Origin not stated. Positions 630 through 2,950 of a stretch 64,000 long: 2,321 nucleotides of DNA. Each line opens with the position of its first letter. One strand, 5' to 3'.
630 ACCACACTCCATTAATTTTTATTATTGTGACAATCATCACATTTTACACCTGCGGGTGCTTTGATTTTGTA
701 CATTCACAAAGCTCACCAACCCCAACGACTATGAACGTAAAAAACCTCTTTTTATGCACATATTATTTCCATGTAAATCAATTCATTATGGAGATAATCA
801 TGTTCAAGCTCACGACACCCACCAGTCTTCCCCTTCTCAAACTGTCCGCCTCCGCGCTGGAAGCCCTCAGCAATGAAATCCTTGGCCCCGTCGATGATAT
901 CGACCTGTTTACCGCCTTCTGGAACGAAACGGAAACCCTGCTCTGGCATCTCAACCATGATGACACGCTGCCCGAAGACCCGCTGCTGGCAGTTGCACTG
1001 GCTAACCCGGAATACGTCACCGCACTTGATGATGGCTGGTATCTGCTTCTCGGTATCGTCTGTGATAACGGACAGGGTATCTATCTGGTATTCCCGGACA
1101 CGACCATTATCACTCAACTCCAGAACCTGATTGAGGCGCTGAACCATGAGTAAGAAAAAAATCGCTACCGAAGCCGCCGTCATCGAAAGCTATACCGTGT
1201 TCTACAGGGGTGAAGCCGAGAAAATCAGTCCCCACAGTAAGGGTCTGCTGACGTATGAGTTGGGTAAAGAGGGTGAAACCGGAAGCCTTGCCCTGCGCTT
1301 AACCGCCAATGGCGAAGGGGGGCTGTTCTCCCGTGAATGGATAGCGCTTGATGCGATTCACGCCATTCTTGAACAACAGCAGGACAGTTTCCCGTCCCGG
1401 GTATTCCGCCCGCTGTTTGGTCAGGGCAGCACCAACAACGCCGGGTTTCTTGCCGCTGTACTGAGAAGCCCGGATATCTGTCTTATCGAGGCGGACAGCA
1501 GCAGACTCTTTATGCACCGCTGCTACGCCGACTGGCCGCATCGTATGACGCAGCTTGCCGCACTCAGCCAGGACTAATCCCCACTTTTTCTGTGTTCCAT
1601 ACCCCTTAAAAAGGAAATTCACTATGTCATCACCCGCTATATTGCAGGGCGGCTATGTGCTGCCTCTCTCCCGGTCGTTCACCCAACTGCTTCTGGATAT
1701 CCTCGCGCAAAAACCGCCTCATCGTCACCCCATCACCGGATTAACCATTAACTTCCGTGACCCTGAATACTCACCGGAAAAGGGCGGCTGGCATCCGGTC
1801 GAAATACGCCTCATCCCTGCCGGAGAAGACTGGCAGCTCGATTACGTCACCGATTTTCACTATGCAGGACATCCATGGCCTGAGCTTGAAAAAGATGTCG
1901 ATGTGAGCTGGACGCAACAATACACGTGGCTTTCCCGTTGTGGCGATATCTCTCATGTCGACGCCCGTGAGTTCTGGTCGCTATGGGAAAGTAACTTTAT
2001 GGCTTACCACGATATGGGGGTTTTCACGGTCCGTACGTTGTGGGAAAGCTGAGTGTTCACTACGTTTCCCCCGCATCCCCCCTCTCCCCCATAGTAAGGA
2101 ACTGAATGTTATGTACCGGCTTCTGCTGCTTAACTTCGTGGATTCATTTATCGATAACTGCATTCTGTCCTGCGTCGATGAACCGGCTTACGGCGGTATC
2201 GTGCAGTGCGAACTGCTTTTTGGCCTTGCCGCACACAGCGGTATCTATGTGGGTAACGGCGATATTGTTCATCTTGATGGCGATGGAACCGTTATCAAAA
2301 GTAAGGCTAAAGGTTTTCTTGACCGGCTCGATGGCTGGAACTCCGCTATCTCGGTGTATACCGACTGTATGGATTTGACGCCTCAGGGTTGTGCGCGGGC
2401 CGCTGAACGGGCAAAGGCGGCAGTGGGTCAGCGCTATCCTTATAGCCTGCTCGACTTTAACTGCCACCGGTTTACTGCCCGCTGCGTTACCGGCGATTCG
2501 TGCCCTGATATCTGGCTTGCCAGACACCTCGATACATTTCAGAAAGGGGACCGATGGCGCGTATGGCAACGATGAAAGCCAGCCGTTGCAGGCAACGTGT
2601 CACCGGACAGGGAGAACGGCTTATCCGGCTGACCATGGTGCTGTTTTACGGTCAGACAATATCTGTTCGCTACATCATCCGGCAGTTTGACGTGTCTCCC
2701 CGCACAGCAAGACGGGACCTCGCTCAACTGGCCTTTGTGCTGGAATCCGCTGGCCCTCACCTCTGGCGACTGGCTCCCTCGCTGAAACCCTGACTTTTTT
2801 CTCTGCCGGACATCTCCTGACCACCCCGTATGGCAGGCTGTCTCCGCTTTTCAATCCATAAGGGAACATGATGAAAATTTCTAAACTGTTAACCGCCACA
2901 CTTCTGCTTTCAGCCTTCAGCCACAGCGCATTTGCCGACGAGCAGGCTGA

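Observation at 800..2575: Four-gene operon of unknown function: acidic protein, two unknowns and an LRAT-like enzyme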

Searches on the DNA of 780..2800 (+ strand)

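Call 6: search_dna_similar(query=window:780-2800:+, collection=ecoli_genomes, mode=near, max_rows=20)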
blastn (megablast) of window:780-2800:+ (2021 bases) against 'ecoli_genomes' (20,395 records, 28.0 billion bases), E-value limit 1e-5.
Records with a match: 113; places in all: 114; records where one place covers at least 80% of the query: 113.
Genomes with a match: 113 of 5426; with a place that covers at least 80% of the query: 113. Places per genome that has any: lowest 1, median 1, highest 2. On chromosomes: 114 places; on plasmids: 0.
Best place of each record, by identity: 95-99% 58; 90-95% 55.
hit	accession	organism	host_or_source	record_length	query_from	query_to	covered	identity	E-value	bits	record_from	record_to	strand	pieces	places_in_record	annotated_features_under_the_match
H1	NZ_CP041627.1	Escherichia coli strain ETEC6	Homo sapiens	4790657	1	2021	100%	97.8%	0e+0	3483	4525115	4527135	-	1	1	lecithin retinol acyltransferase family protein | hypothetical protein (x2) | DUF2787 family protein | DeoR family transcriptional regulator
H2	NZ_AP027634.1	Escherichia coli strain PSJ-22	Homo sapiens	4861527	1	2021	100%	97.2%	0e+0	3422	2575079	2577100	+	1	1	lecithin retinol acyltransferase family protein | hypothetical protein (x2) | DUF2787 family protein | DeoR family transcriptional regulator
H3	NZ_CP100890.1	Escherichia coli strain ET881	Hoplobatrachus rugulosus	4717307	1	2021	100%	97.2%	0e+0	3417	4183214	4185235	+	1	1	lecithin retinol acyltransferase family protein | hypothetical protein (x2) | DUF2787 family protein | DeoR family transcriptional regulator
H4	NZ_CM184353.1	Escherichia coli strain ES1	Aquarana catesbeiana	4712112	1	2021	100%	97.0%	0e+0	3395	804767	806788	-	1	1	lecithin retinol acyltransferase family protein | hypothetical protein (x2) | DUF2787 family protein | DeoR family transcriptional regulator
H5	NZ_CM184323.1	Escherichia coli strain ES9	Aquarana catesbeiana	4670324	1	2021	100%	96.8%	0e+0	3378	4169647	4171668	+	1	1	lecithin retinol acyltransferase family protein | hypothetical protein (x2) | DUF2787 family protein | DeoR family transcriptional regulator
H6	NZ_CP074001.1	Escherichia coli strain PM4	Pig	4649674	8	2021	100%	96.8%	0e+0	3365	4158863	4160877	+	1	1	lecithin retinol acyltransferase family protein | hypothetical protein (x2) | DUF2787 family protein | DeoR family transcriptional regulator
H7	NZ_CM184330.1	Escherichia coli strain ES8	Aquarana catesbeiana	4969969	1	2021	100%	96.0%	0e+0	3290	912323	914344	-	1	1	lecithin retinol acyltransferase family protein | hypothetical protein (x2) | DUF2787 family protein | DeoR family transcriptional regulator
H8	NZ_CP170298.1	Escherichia coli strain BKQWHE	Homo sapiens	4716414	2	2021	100%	95.9%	0e+0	3275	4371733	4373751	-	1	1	lecithin retinol acyltransferase family protein | hypothetical protein (x2) | DUF2787 family protein | DeoR family transcriptional regulator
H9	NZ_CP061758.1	Escherichia coli O68:H12 strain 97.3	Bos taurus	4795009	8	2021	100%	96.1%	0e+0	3280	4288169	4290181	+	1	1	lecithin retinol acyltransferase family protein | hypothetical protein (x2) | DUF2787 family protein | DeoR family transcriptional regulator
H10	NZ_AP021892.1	Escherichia coli strain 2018-01-1CC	Homo sapiens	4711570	1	2021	100%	95.7%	0e+0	3251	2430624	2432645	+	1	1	lecithin retinol acyltransferase family protein | hypothetical protein (x2) | DUF2787 family protein | DeoR family transcriptional regulator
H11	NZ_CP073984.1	Escherichia coli strain MB15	Poultry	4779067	1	2021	100%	95.7%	0e+0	3251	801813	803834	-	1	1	lecithin retinol acyltransferase family protein | hypothetical protein (x2) | DUF2787 family protein | DeoR family transcriptional regulator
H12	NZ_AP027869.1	Escherichia coli strain 2018-01-1CC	Homo sapiens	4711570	1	2021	100%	95.7%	0e+0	3251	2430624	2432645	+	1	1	lecithin retinol acyltransferase family protein | hypothetical protein (x2) | DUF2787 family protein | DeoR family transcriptional regulator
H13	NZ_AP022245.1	Escherichia coli strain WP8-S18-CRE-02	-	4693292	20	2021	99%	96.6%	0e+0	3321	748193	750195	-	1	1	lecithin retinol acyltransferase family protein | hypothetical protein (x2) | DUF2787 family protein | DeoR family transcriptional regulator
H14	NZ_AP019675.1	Escherichia coli strain GSH8M-2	-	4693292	20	2021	99%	96.6%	0e+0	3321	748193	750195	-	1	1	lecithin retinol acyltransferase family protein | hypothetical protein (x2) | DUF2787 family protein | DeoR family transcriptional regulator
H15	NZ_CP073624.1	Escherichia coli strain AW1.7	meat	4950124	4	2021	100%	95.7%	0e+0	3245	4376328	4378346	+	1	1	lecithin retinol acyltransferase family protein | hypothetical protein (x2) | DUF2787 family protein | DeoR family transcriptional regulator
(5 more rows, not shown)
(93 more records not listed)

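Call 7: search_dna_similar(query=window:780-2800:+, collection=plasmids, mode=near, max_rows=20)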
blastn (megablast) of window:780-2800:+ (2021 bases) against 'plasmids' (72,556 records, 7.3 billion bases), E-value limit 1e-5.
No match.

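Call 8: search_dna_similar(query=window:780-2800:+, collection=phages, mode=distant, max_rows=20)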
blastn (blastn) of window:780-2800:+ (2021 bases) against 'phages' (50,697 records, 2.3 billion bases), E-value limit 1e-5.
No match.

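Call 9: get_annotated_region(hit=H1, flank=20000)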
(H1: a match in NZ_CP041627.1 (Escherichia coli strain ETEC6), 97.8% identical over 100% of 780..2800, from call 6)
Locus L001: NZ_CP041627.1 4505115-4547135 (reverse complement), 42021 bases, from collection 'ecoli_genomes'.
description: Escherichia coli strain ETEC6 chromosome, complete genome
organism: Escherichia coli strain ETEC6 (NCBI taxid 562)
replicon: chromosome; assembly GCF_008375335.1
host: Homo sapiens; source: missing; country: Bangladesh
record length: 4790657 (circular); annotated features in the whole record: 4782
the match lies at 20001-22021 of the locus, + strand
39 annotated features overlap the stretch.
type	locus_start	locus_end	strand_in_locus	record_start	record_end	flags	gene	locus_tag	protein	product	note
CDS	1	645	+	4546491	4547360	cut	yjeJ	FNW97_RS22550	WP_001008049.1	YjeJ family protein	-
CDS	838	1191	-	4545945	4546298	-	yjeI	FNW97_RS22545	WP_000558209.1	DUF4156 domain-containing protein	-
CDS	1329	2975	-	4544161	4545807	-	groL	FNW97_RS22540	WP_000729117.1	chaperonin GroEL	60 kDa chaperone family; promotes refolding of misfolded polypeptides especially under stressful conditions; forms two ...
CDS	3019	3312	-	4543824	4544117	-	groS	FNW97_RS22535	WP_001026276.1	co-chaperone GroES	-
CDS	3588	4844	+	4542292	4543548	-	yjeH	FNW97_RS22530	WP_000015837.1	L-methionine/branched-chain amino acid transporter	-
CDS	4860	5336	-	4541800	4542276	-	fxsA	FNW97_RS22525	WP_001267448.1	FxsA family protein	-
CDS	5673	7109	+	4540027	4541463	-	aspA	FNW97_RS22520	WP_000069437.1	aspartate ammonia-lyase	-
CDS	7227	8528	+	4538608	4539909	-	dcuA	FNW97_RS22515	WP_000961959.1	anaerobic C4-dicarboxylate transporter DcuA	-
CDS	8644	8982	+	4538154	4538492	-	cutA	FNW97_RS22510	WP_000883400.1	divalent cation tolerance protein CutA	-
CDS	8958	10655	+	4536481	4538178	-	dsbD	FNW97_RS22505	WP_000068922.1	protein-disulfide reductase DsbD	-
CDS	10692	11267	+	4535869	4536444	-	dicD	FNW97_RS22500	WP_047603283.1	transcriptional regulator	-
tRNA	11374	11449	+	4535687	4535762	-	-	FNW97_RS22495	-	tRNA-Phe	-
CDS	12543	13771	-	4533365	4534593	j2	-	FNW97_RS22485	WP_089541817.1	IS3 family transposase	programmed frameshift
CDS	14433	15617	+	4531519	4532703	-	-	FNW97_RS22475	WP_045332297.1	tyrosine-type recombinase/integrase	-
CDS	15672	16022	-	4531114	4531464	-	-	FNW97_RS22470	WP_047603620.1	hypothetical protein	-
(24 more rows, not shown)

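Call 37: search_dna_similar(query=window:780-2800:+, collection=ecoli_genomes, mode=distant, max_rows=30, rows=spread)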
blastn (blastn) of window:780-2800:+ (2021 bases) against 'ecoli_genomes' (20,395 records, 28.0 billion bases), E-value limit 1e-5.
Records with a match: 113; places in all: 115; records where one place covers at least 80% of the query: 113.
Genomes with a match: 113 of 5426; with a place that covers at least 80% of the query: 113. Places per genome that has any: lowest 1, median 1, highest 2. On chromosomes: 115 places; on plasmids: 0.
Best place of each record, by identity: 95-99% 58; 90-95% 55.
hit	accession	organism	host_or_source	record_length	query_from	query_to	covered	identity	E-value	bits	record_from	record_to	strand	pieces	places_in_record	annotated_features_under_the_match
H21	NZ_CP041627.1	Escherichia coli strain ETEC6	Homo sapiens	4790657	1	2021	100%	97.8%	0e+0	3443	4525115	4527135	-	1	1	lecithin retinol acyltransferase family protein | hypothetical protein (x2) | DUF2787 family protein | DeoR family transcriptional regulator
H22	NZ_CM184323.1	Escherichia coli strain ES9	Aquarana catesbeiana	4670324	1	2021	100%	96.8%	0e+0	3355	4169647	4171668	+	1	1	lecithin retinol acyltransferase family protein | hypothetical protein (x2) | DUF2787 family protein | DeoR family transcriptional regulator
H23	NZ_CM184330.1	Escherichia coli strain ES8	Aquarana catesbeiana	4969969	1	2021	100%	96.0%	0e+0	3283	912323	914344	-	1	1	lecithin retinol acyltransferase family protein | hypothetical protein (x2) | DUF2787 family protein | DeoR family transcriptional regulator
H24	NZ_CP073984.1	Escherichia coli strain MB15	Poultry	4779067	1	2021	100%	95.7%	0e+0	3251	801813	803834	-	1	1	lecithin retinol acyltransferase family protein | hypothetical protein (x2) | DUF2787 family protein | DeoR family transcriptional regulator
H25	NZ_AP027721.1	Escherichia coli strain TBU0218_11-3CC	Homo sapiens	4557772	8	2021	100%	95.9%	0e+0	3259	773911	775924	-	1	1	lecithin retinol acyltransferase family protein | hypothetical protein (x2) | DUF2787 family protein | DeoR family transcriptional regulator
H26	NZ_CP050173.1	Escherichia coli strain STB20-1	pig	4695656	8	2021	100%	95.8%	0e+0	3250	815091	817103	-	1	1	lecithin retinol acyltransferase family protein | hypothetical protein (x2) | DUF2787 family protein | DeoR family transcriptional regulator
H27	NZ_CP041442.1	Escherichia coli strain YPE12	Pork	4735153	8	2021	100%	95.8%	0e+0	3250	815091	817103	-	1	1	lecithin retinol acyltransferase family protein | hypothetical protein (x2) | DUF2787 family protein | DeoR family transcriptional regulator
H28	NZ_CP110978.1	Escherichia coli strain XYEH3934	Homo sapiens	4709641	8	2021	100%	95.8%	0e+0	3250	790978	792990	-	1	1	lecithin retinol acyltransferase family protein | hypothetical protein (x2) | DUF2787 family protein | DeoR family transcriptional regulator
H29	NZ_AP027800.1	Escherichia coli strain 2017.10.01CC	Homo sapiens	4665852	8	2021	100%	95.8%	0e+0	3250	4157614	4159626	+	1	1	lecithin retinol acyltransferase family protein | hypothetical protein (x2) | DUF2787 family protein | DeoR family transcriptional regulator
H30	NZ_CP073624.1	Escherichia coli strain AW1.7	meat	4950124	7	2021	100%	95.7%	0e+0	3241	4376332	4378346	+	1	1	lecithin retinol acyltransferase family protein | hypothetical protein (x2) | DUF2787 family protein | DeoR family transcriptional regulator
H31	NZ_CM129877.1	Escherichia coli strain PCP06021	seawater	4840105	8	2021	100%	95.7%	0e+0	3239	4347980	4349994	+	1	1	lecithin retinol acyltransferase family protein | hypothetical protein (x2) | DUF2787 family protein | DeoR family transcriptional regulator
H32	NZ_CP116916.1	Escherichia coli strain MLI023K2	Homo sapiens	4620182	7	2021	100%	95.5%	0e+0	3223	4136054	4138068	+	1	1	lecithin retinol acyltransferase family protein | hypothetical protein (x2) | DUF2787 family protein | DeoR family transcriptional regulator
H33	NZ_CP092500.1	Escherichia coli strain A30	Horse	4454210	7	2021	100%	95.5%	0e+0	3223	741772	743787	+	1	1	lecithin retinol acyltransferase family protein | hypothetical protein (x2) | DUF2787 family protein | DeoR family transcriptional regulator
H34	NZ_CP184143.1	Escherichia coli strain F11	Homo sapiens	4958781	7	2021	100%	95.4%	0e+0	3210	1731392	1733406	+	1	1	lecithin retinol acyltransferase family protein | hypothetical protein (x2) | DUF2787 family protein | DeoR family transcriptional regulator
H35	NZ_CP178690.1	Escherichia coli strain VTB97420v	Chicken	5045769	8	2021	100%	95.2%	0e+0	3198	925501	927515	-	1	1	lecithin retinol acyltransferase family protein | hypothetical protein (x2) | DUF2787 family protein | DeoR family transcriptional regulator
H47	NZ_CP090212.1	Escherichia coli strain BY68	wastewater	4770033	7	2021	100%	94.4%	0e+0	3120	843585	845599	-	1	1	lecithin retinol acyltransferase family protein | hypothetical protein (x2) | DUF2787 family protein | DeoR family transcriptional regulator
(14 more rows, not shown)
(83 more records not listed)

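Call 38: get_annotated_region(hit=H47, flank=20000)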
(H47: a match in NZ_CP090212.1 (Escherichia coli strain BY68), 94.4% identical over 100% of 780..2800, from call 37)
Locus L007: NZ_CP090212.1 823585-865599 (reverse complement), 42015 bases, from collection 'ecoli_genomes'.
description: Escherichia coli strain BY68 chromosome, complete genome
organism: Escherichia coli strain BY68 (NCBI taxid 562)
replicon: chromosome; assembly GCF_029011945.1
host: -; source: wastewater; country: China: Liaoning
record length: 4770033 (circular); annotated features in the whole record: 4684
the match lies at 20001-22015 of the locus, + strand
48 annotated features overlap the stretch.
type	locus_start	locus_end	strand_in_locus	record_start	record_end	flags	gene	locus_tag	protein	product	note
CDS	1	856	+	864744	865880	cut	hemW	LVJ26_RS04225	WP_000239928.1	radical SAM family heme chaperone HemW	-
CDS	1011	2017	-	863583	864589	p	yggM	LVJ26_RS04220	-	DUF1202 family protein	frameshifted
CDS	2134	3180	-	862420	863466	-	ansB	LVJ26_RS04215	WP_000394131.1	L-asparaginase 2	-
CDS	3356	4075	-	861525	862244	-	yggN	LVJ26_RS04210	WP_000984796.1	DUF2884 domain-containing protein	-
CDS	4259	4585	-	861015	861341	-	yggL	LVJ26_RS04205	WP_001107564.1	YggL family protein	-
CDS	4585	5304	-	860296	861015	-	trmB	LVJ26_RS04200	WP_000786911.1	tRNA (guanosine(46)-N7)-methyltransferase TrmB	-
CDS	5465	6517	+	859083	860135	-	mutY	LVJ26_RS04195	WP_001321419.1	A/G-specific adenine glycosylase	-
CDS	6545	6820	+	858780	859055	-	yggX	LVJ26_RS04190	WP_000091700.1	oxidative damage protection protein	-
CDS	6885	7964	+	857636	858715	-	mltC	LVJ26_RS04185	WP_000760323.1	membrane-bound lytic murein transglycosylase MltC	-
CDS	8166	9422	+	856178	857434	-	nupG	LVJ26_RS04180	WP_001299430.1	nucleoside permease NupG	-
CDS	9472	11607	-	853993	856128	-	speC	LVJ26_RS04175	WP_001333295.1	ornithine decarboxylase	-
CDS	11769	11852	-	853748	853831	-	yqgH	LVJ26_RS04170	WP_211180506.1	protein YqgH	-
CDS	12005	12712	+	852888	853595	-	yqgA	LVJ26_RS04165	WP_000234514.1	DUF554 domain-containing protein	-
tRNA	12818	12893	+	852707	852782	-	-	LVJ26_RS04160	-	tRNA-Phe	-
CDS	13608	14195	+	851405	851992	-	-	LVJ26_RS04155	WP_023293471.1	hypothetical protein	-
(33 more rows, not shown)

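Call 39: get_annotated_region(hit=H34, flank=20000)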
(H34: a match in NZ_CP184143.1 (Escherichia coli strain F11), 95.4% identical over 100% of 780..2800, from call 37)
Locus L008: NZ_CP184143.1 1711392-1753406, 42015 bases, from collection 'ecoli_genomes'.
description: Escherichia coli strain F11 chromosome, complete genome
organism: Escherichia coli strain F11 (NCBI taxid 562)
replicon: chromosome; assembly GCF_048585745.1
host: Homo sapiens; source: urine; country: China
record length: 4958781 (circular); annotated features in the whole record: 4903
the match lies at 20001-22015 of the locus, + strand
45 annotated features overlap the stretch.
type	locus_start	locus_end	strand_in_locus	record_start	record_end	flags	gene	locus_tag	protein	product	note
CDS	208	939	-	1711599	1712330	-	-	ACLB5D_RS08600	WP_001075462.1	inovirus Gp2 family protein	-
CDS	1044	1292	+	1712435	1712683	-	-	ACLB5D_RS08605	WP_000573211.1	hypothetical protein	-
CDS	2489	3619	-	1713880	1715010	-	-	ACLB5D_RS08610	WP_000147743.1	hypothetical protein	-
CDS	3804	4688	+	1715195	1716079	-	-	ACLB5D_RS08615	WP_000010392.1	GTPase family protein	-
CDS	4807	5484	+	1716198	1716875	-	-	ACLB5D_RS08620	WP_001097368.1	hypothetical protein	-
CDS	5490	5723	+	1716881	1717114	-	-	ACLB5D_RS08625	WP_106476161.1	DUF905 family protein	-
CDS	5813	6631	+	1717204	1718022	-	-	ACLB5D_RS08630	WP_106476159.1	DUF932 domain-containing protein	-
CDS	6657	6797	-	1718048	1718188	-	-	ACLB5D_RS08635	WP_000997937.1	hypothetical protein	-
CDS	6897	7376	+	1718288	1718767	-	-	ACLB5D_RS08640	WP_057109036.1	antirestriction protein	-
CDS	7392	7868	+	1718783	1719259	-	-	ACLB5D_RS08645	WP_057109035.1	JAB domain-containing protein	-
CDS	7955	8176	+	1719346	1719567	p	-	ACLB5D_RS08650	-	DUF987 domain-containing protein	internal stop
CDS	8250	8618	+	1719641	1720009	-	-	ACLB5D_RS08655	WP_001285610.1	type IV toxin-antitoxin system YeeU family antitoxin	-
CDS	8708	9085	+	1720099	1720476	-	-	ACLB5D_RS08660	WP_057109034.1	TA system toxin CbtA family protein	-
CDS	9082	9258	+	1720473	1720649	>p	-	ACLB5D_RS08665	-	DUF5983 family protein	incomplete; partial in the middle of a contig; missing C-terminus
CDS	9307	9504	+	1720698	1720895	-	-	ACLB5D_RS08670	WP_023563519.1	DUF957 domain-containing protein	-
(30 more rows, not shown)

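Call 117: search_dna_similar(query=L010:1657-3094:+, collection=ecoli_genomes, mode=near, max_rows=5)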
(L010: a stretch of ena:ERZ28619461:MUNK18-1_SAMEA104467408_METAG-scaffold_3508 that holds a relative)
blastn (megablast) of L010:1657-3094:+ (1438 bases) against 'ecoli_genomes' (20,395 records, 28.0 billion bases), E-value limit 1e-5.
Records with a match: 334; places in all: 349; records where one place covers at least 80% of the query: 322.
Genomes with a match: 334 of 5426; with a place that covers at least 80% of the query: 322. Places per genome that has any: lowest 1, median 1, highest 2. On chromosomes: 349 places; on plasmids: 0.
Best place of each record, by identity: >=99% 41; 95-99% 283; 80-90% 10.
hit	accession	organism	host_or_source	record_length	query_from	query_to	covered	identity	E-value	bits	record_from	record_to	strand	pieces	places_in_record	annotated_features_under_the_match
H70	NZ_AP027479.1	Escherichia coli strain LR-17-1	Homo sapiens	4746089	1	1438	100%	99.7%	0e+0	2634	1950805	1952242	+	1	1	hypothetical protein (x2) | DUF2787 family protein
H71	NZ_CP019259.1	Escherichia coli strain 13C1065T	chicken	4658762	1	1438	100%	99.7%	0e+0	2628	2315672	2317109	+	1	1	hypothetical protein (x2) | DUF2787 family protein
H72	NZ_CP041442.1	Escherichia coli strain YPE12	Pork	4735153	1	1438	100%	99.7%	0e+0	2628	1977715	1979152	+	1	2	hypothetical protein (x2) | DUF2787 family protein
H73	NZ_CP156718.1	Escherichia coli strain EC596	Homo sapiens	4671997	1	1438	100%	99.7%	0e+0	2628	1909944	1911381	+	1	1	hypothetical protein (x2) | DUF2787 family protein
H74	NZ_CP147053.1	Escherichia coli strain 1008S13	river water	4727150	1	1438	100%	99.7%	0e+0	2628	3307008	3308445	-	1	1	hypothetical protein (x2) | DUF2787 family protein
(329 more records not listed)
